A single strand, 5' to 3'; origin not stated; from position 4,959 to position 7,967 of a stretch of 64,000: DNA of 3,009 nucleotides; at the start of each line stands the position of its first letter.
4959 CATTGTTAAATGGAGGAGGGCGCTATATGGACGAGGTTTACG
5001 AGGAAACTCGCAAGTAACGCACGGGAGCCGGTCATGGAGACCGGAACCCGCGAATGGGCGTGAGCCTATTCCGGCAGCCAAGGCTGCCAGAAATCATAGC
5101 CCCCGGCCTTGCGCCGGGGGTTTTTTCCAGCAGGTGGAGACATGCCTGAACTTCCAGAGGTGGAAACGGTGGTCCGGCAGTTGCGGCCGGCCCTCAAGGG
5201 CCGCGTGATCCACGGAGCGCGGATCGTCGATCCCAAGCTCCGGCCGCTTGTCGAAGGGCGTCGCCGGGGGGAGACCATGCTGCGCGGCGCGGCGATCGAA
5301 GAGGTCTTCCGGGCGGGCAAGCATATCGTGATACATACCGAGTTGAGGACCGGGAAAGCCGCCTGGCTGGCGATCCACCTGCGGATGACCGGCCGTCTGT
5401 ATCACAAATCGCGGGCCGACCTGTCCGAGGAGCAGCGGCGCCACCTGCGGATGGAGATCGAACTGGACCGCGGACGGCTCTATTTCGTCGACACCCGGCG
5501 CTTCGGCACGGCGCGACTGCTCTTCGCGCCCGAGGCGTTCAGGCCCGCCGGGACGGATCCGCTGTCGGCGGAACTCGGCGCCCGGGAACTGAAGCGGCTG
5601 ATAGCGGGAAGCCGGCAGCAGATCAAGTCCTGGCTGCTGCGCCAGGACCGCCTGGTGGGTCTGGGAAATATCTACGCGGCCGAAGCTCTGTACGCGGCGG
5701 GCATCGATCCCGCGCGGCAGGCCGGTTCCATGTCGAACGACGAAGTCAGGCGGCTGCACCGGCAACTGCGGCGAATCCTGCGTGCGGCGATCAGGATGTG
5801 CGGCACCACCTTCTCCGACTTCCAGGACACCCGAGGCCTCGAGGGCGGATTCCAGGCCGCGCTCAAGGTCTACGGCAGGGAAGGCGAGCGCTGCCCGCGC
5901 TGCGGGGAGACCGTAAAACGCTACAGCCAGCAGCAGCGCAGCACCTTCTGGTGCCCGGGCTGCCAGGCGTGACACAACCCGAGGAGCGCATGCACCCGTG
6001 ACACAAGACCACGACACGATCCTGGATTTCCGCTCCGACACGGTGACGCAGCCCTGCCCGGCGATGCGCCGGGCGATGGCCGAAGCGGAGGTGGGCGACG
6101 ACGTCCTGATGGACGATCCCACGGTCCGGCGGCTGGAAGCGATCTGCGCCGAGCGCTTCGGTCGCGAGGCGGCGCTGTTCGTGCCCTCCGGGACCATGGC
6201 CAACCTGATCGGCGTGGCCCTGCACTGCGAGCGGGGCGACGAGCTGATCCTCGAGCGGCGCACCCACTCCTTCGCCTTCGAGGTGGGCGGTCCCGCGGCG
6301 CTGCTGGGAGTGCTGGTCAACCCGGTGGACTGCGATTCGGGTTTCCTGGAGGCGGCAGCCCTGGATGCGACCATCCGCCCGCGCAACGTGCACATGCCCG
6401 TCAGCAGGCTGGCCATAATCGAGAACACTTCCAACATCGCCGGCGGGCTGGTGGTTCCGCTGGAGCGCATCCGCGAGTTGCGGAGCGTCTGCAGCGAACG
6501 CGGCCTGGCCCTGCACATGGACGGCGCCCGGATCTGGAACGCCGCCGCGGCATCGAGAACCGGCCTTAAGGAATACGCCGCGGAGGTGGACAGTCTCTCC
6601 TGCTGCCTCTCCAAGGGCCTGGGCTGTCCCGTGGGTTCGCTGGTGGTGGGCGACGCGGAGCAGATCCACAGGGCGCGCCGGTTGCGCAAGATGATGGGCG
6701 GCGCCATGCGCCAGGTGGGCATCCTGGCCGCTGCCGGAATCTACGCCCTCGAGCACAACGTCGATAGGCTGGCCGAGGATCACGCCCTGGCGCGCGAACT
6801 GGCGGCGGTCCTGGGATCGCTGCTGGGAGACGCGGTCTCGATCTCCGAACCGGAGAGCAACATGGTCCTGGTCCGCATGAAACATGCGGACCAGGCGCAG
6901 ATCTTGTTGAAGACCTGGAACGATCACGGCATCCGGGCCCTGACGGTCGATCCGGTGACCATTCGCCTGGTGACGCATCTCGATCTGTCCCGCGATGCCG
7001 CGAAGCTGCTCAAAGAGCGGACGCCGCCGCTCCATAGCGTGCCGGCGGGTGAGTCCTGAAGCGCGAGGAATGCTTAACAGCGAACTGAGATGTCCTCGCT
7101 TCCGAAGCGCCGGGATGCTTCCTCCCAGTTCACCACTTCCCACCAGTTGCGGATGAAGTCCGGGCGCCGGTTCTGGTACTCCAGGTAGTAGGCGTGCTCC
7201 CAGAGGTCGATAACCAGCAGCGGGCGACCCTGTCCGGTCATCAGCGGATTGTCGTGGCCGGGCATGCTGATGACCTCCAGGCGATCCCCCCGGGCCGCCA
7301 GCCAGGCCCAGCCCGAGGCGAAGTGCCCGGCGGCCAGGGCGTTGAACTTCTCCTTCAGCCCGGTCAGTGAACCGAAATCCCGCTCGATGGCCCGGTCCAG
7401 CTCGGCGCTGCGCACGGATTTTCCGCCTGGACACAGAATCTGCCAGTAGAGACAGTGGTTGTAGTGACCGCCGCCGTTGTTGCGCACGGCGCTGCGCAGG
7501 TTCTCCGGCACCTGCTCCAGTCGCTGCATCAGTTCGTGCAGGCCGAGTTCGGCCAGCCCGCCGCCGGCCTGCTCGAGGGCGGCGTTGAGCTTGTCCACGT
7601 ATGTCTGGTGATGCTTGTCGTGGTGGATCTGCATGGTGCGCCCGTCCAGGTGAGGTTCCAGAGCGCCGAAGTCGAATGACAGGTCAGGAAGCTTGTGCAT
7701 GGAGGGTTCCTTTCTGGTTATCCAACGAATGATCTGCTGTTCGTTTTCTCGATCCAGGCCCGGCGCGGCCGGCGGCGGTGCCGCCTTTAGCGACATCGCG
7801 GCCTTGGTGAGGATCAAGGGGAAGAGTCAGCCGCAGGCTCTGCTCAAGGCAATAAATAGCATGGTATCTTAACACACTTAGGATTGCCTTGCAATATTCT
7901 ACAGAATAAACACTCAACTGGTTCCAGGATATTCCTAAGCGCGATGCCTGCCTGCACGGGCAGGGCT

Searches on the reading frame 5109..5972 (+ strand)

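Call 48: search_protein_families(library=pfam, proteins=[window:5109-5972:+], max_evalue=0.00001)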
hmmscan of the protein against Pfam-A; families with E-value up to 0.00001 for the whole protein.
window:5109-5972:+ (287 aa): 3 families
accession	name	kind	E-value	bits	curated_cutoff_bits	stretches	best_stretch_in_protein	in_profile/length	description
PF01149.29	Fapy_DNA_glyco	-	8.9e-26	91.3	25.5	1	12-134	1-116/117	Formamidopyrimidine-DNA glycosylase N-terminal domain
PF06831.19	H2TH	-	1.9e-22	79.5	34.7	1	148-237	2-91/93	Formamidopyrimidine-DNA glycosylase H2TH domain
PF06827.20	zf-FPG_IleRS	-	4.5e-07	30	21.3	1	259-286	1-28/30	Zinc finger found in FPG and IleRS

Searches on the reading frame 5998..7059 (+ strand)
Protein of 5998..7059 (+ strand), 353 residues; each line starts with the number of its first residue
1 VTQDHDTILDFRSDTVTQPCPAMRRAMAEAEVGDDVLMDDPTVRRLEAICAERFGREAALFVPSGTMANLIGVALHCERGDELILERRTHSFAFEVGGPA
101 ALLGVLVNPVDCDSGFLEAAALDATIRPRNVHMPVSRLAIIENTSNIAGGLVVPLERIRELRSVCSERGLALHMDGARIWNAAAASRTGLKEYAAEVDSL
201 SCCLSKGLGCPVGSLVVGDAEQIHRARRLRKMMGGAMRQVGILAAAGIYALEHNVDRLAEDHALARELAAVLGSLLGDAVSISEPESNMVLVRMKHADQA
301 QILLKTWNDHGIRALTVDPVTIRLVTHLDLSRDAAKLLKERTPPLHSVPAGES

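Call 48: search_protein_families(library=pfam, proteins=[window:5998-7059:+], max_evalue=0.00001)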
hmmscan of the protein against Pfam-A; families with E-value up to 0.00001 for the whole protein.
window:5998-7059:+ (353 aa): 2 families
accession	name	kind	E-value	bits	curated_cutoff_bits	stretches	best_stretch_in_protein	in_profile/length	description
PF01212.27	Beta_elim_lyase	-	6.4e-97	324.8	27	1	10-293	1-286/288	Beta-eliminating lyase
PF00155.27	Aminotran_1_2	-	7.3e-06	25.8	19.7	1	17-316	17-332/361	Aminotransferase class I and II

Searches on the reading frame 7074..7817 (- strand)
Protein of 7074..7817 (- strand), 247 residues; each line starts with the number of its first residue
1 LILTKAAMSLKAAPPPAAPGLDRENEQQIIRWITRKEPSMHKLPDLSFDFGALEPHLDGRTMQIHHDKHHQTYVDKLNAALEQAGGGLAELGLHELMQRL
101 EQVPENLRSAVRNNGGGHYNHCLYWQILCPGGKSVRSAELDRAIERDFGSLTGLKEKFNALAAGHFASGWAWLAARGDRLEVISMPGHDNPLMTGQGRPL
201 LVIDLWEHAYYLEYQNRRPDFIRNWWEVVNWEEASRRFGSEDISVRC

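Call 48: search_protein_families(library=pfam, proteins=[window:7074-7817:-], max_evalue=0.00001)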
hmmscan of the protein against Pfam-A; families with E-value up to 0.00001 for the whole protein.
window:7074-7817:- (247 aa): 2 families
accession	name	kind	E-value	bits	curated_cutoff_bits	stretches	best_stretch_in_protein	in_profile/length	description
PF02777.23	Sod_Fe_C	-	3e-37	127.2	20.9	1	138-237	3-102/102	Iron/manganese superoxide dismutases, C-terminal domain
PF00081.27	Sod_Fe_N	-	5.6e-26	91.3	27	1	41-128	2-81/82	Iron/manganese superoxide dismutases, alpha-hairpin domain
